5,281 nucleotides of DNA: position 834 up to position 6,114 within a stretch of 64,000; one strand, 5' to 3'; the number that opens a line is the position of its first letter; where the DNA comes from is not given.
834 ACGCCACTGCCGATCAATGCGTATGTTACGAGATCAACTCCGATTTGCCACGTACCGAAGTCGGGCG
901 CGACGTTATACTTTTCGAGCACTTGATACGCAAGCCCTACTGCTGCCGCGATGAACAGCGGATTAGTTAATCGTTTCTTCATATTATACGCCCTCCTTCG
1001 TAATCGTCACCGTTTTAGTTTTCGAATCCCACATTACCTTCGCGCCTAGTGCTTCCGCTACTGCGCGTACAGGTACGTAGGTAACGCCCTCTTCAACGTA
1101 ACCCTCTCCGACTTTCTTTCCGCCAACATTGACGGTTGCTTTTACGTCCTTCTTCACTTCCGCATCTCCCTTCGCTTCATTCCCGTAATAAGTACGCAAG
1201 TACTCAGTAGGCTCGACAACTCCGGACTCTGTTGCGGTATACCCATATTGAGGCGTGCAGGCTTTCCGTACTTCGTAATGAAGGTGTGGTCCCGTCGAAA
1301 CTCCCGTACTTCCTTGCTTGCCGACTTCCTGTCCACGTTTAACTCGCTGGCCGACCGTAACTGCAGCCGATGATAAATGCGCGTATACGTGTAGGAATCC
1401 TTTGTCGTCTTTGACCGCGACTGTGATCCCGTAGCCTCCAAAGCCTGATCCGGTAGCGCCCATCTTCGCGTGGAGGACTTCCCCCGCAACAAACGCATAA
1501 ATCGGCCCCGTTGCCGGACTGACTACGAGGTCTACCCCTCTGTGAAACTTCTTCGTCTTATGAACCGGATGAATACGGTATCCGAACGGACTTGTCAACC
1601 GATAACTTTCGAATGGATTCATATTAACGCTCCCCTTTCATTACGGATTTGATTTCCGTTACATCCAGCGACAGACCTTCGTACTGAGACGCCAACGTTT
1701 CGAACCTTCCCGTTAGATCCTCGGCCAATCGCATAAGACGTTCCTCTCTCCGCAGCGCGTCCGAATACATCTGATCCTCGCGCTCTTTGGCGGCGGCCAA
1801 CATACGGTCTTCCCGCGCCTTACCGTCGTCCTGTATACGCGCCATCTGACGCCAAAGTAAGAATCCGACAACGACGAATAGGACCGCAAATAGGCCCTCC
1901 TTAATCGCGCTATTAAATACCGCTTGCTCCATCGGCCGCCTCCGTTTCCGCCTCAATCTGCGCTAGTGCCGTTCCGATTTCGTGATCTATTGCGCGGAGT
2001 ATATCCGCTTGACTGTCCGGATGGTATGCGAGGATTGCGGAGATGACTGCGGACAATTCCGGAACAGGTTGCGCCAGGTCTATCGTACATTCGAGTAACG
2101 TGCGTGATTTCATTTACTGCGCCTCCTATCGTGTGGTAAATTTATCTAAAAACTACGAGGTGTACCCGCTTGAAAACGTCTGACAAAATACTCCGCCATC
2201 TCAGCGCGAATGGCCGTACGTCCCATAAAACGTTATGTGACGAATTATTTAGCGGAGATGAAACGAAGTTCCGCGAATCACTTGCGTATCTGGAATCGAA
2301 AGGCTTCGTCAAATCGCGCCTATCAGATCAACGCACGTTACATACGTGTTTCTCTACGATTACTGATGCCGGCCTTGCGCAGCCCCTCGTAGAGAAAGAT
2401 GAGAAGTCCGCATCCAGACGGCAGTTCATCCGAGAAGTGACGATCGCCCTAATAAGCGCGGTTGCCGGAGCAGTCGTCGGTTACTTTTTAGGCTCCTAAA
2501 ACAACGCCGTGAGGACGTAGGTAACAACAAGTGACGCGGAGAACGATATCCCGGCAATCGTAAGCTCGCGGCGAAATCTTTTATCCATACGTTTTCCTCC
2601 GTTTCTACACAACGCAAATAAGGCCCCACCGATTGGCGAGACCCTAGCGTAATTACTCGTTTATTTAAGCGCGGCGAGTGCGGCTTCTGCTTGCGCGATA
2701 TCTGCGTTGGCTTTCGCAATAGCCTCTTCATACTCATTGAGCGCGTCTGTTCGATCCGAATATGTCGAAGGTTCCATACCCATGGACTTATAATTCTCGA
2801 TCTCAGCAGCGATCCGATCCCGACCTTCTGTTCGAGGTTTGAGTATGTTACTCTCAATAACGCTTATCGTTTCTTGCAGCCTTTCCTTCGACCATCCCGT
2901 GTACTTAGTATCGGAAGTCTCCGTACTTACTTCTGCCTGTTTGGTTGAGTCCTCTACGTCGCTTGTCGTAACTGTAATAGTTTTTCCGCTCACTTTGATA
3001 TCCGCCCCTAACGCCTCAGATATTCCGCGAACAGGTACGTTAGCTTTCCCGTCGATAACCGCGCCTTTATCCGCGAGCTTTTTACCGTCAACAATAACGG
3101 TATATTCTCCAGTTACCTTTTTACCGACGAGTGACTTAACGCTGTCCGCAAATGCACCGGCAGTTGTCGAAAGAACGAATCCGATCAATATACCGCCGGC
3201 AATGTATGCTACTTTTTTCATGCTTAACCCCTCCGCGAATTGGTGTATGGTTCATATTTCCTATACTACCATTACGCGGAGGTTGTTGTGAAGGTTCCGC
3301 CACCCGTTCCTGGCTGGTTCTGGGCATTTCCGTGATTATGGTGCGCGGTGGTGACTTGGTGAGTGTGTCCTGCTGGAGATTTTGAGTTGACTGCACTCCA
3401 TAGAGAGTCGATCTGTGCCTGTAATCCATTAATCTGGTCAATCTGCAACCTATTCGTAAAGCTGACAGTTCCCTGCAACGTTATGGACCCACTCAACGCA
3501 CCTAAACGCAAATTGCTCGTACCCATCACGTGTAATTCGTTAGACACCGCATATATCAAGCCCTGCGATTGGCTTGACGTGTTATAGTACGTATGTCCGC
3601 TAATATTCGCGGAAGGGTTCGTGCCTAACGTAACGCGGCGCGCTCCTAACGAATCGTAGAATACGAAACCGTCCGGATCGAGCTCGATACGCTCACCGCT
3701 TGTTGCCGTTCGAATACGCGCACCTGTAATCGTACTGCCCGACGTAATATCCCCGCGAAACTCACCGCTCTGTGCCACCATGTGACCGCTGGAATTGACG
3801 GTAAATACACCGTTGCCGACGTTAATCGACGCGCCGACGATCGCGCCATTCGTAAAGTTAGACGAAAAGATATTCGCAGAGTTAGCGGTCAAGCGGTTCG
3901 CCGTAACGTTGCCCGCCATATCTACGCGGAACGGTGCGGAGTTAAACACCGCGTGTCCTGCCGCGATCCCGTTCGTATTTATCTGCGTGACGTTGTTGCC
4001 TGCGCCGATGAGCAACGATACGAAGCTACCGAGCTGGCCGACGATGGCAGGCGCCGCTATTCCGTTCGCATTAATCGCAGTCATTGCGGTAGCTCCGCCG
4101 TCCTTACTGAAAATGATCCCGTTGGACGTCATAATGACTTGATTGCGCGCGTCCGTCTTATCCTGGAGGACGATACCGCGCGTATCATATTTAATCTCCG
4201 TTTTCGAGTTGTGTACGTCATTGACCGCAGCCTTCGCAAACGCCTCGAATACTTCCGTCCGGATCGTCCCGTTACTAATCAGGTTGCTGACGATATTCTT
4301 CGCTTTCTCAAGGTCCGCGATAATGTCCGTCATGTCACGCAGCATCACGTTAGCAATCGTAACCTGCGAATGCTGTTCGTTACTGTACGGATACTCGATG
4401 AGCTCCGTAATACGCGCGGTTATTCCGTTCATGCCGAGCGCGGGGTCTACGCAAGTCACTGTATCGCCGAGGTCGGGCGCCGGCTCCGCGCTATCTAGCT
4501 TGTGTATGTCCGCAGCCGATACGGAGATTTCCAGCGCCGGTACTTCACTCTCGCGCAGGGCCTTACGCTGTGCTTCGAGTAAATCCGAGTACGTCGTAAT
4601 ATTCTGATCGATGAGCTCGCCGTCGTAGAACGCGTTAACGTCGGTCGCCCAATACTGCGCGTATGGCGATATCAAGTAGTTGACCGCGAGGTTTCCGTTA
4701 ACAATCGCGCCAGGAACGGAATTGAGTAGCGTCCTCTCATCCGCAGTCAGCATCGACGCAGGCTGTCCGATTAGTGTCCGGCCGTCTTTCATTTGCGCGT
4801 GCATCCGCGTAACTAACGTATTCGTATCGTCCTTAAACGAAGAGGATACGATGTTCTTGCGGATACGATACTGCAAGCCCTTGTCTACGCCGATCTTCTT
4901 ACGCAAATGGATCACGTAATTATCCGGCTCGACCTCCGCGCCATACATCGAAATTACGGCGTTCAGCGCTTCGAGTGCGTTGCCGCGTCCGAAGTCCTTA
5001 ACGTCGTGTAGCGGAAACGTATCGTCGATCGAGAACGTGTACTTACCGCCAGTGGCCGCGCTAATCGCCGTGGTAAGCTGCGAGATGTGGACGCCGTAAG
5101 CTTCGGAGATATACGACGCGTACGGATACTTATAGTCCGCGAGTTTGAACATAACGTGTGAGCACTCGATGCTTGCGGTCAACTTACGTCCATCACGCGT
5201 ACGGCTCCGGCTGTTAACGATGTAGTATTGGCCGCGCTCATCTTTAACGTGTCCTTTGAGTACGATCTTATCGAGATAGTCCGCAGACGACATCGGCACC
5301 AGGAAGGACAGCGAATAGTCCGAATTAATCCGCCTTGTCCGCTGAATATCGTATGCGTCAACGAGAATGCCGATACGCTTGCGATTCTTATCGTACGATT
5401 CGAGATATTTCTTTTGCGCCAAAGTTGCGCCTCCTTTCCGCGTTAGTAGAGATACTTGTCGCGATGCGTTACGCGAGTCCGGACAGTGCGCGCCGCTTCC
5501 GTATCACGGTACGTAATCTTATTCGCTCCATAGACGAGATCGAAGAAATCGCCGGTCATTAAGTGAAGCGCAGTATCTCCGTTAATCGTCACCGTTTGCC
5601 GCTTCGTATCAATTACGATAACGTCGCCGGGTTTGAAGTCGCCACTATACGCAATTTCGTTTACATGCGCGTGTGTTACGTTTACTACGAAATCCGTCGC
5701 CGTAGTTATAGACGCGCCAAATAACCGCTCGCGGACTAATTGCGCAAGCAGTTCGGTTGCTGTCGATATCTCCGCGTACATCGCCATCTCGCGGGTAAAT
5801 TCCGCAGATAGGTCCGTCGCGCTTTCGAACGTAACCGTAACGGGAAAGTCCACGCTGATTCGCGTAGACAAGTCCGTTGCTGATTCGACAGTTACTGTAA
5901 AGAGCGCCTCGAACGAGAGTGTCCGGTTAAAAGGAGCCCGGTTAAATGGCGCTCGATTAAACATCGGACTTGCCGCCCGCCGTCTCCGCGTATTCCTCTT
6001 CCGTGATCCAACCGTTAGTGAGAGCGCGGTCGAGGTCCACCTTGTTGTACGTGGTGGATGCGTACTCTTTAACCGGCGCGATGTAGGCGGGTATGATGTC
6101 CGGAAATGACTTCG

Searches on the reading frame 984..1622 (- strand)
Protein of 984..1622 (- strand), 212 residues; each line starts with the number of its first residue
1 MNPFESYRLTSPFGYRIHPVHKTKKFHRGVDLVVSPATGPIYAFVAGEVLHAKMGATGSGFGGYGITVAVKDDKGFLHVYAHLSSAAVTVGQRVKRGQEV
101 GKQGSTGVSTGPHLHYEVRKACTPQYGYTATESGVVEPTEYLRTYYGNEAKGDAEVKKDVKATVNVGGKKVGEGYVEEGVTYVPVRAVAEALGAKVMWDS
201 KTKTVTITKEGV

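Call 41: search_protein_families(library=pfam, proteins=[window:984-1622:-], max_evalue=0.01)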
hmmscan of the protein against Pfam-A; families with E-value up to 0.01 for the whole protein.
window:984-1622:- (212 aa): 2 families
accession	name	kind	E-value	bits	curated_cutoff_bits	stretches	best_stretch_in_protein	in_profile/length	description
PF01551.29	Peptidase_M23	-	4.1e-25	88.2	28.7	1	25-124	1-93/96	Peptidase family M23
PF07833.16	Cu_amine_oxidN1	-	1.9e-12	47.5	24.2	1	173-211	12-50/108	Copper amine oxidase N-terminal domain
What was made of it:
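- In the window it is ~17 kb from the holin/M23 endolysin cassette at 984-1956 (call 41).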

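Call 42: search_protein_families(library=phrogs, proteins=[window:984-1622:-], max_evalue=0.001)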
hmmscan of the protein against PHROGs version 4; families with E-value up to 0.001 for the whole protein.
window:984-1622:- (212 aa): 29 families (the best 25 are shown)
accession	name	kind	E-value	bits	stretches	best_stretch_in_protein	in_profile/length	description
phrog_7767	-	other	1.1e-31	111.1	1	6-158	3-136/194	metallo-endopeptidase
phrog_14988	-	other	4.7e-24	86.5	1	6-155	13-165/272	peptidase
phrog_6700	-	lysis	2.1e-22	79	1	5-123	2604-2716/2898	endolysin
phrog_3578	-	lysis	5.1e-22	79.8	1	2-151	209-365/405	endolysin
phrog_1067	-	head and packaging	5e-21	75.9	1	10-132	742-858/991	minor head protein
phrog_10030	-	tail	1.7e-18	66.4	1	22-123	1909-2010/2105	tail length tape measure protein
phrog_3084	-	lysis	2.8e-17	63.9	1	6-144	9-136/468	endolysin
phrog_4070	-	tail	2.2e-16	60.2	1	22-180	620-771/989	tail length tape measure protein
phrog_28672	-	other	2.6e-16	60.3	1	9-122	276-377/397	metallo-endopeptidase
phrog_37190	-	other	3.1e-16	60.5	1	9-121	123-228/244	peptidase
phrog_880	-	lysis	2.7e-15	57.7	1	6-120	14-121/435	endolysin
phrog_21656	-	other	3.2e-15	56.2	1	22-151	632-752/1022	peptidase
phrog_9205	-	unknown function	3.5e-14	52.4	1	6-121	528-643/1144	-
phrog_23188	-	tail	3e-13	48.2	1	24-119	3159-3250/5002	tail length tape measure protein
phrog_8537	-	unknown function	2.7e-12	47.6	1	40-165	27-150/384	-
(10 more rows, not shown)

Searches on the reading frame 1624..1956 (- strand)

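Call 41: search_protein_families(library=pfam, proteins=[window:1624-1956:-], max_evalue=0.01)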
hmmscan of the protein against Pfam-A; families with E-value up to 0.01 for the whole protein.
window:1624-1956:- (110 aa): 1 family
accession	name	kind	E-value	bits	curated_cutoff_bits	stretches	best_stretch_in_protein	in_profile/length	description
PF10960.13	Holin_BhlA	-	8.8e-10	38.9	22.6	1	9-52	1-44/70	BhlA holin family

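Call 42: search_protein_families(library=phrogs, proteins=[window:1624-1956:-], max_evalue=0.001)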
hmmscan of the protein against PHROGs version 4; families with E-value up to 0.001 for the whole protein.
window:1624-1956:- (110 aa): 2 families
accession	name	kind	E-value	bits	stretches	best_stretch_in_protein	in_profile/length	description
phrog_1625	-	moron, auxiliary metabolic gene and host takeover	5.3e-07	30.6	1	10-104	3-98/110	involved in bacteriocin production or immunity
phrog_2429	-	moron, auxiliary metabolic gene and host takeover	4.2e-06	27.9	1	9-108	1-79/82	involved in bacteriocin production or immunity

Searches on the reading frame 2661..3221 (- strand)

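Call 41: search_protein_families(library=pfam, proteins=[window:2661-3221:-], max_evalue=0.01)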
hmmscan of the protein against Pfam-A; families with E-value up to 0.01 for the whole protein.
window:2661-3221:- (186 aa): 2 families
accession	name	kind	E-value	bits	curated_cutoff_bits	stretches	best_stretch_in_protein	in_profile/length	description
PF07833.16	Cu_amine_oxidN1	-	1.2e-05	25.7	24.2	1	44-89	2-49/108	Copper amine oxidase N-terminal domain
PF22564.2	HAAS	-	0.0012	19.6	27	0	154-185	15-46/55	HAAS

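Call 42: search_protein_families(library=phrogs, proteins=[window:2661-3221:-], max_evalue=0.001)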
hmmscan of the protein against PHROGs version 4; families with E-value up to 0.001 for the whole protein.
window:2661-3221:- (186 aa): 1 family
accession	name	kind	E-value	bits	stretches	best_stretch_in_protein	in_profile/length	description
phrog_23118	-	unknown function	3.4e-44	152.1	1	1-186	1-179/180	-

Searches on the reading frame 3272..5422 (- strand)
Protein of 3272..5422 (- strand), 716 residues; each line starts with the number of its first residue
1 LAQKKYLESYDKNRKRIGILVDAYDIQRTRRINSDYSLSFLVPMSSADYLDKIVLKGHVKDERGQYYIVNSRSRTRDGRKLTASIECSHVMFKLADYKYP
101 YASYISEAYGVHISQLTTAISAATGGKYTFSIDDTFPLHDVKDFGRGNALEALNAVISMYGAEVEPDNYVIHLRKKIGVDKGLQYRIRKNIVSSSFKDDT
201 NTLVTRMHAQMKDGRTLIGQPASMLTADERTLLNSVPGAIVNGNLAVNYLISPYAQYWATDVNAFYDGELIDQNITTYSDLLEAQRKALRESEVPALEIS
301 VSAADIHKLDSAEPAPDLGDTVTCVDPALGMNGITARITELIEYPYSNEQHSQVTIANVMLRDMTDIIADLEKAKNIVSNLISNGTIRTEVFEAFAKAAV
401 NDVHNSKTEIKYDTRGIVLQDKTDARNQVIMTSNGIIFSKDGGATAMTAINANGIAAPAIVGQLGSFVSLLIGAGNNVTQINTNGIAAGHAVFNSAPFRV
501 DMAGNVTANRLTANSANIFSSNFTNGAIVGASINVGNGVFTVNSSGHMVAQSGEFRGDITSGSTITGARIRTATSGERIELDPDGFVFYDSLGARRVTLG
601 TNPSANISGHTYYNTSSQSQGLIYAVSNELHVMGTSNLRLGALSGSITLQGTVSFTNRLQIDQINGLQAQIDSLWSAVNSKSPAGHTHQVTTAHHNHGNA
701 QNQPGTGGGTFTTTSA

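Call 41: search_protein_families(library=pfam, proteins=[window:3272-5422:-], max_evalue=0.01)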
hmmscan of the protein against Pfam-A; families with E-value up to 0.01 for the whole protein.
window:3272-5422:- (716 aa): 2 families
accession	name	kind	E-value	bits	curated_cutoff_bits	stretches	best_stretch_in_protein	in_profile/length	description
PF06605.17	Prophage_tail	-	3.1e-27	96.3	31.3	1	116-370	24-249/250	Prophage endopeptidase tail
PF18994.6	Prophage_tailD1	-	7.6e-08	32.9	23.6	1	10-89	4-84/84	Prophage endopeptidase tail N-terminal domain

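Call 42: search_protein_families(library=phrogs, proteins=[window:3272-5422:-], max_evalue=0.001)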
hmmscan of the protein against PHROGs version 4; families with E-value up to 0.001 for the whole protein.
window:3272-5422:- (716 aa): 15 families
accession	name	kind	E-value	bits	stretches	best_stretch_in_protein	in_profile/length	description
phrog_1067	-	head and packaging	1.2e-52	180.5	1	14-708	20-619/991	minor head protein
phrog_5555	-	tail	3.6e-40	139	1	16-460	16-442/788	tail protein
phrog_326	-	other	1.2e-36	127.3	1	11-456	329-748/985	tail protein with endopeptidase domain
phrog_32308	-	unknown function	4.4e-28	98.8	1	416-714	408-707/709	-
phrog_6211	-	tail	5.4e-17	62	2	270-487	422-652/1168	minor tail protein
phrog_3475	-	tail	1e-15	58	1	11-217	400-604/841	minor tail protein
phrog_7142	-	tail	1.3e-13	51.3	1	17-212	18-213/622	tail protein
phrog_2270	-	unknown function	1.4e-12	48.4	1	18-404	17-369/637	-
phrog_18110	-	unknown function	4.5e-08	33.1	0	8-215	2-201/567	-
phrog_12312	-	head and packaging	8.5e-08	31.9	1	11-166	7-157/784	virion structural protein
phrog_22322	-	tail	3.9e-07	30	1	10-214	15-216/562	tail protein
phrog_9886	-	unknown function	7.4e-07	28.3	1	246-443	246-445/940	-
phrog_7043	-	tail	7.5e-07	29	1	144-518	152-516/1077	tail protein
phrog_13289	-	tail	1.6e-05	24.2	1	154-383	151-367/938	tail protein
phrog_3095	-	other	0.00018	21.3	1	26-206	18-192/659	tail protein with endopeptidase activity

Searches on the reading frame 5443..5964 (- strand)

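Call 41: search_protein_families(library=pfam, proteins=[window:5443-5964:-], max_evalue=0.01)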
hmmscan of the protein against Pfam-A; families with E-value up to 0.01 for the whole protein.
window:5443-5964:- (173 aa): 1 family
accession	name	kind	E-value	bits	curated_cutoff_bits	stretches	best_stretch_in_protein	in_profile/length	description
PF22768.1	SPP1_Dit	-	2.5e-12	47.3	25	1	87-171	15-97/97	Siphovirus-type tail component, C-terminal domain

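Call 42: search_protein_families(library=phrogs, proteins=[window:5443-5964:-], max_evalue=0.001)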
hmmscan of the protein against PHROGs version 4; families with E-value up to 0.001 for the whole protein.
window:5443-5964:- (173 aa): 5 families
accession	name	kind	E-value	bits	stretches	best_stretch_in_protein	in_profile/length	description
phrog_31951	-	unknown function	1.6e-35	123.6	1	1-173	1-173/173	-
phrog_33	-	tail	1.8e-10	41.5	1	90-173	203-279/651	distal tail protein Dit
phrog_202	-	tail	2.1e-06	27.9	1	110-171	458-522/523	distal tail protein Dit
phrog_12552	-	tail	2.7e-05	25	1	110-154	143-189/206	tail protein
phrog_5577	-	tail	4.7e-05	23.9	1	104-171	227-294/295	minor tail protein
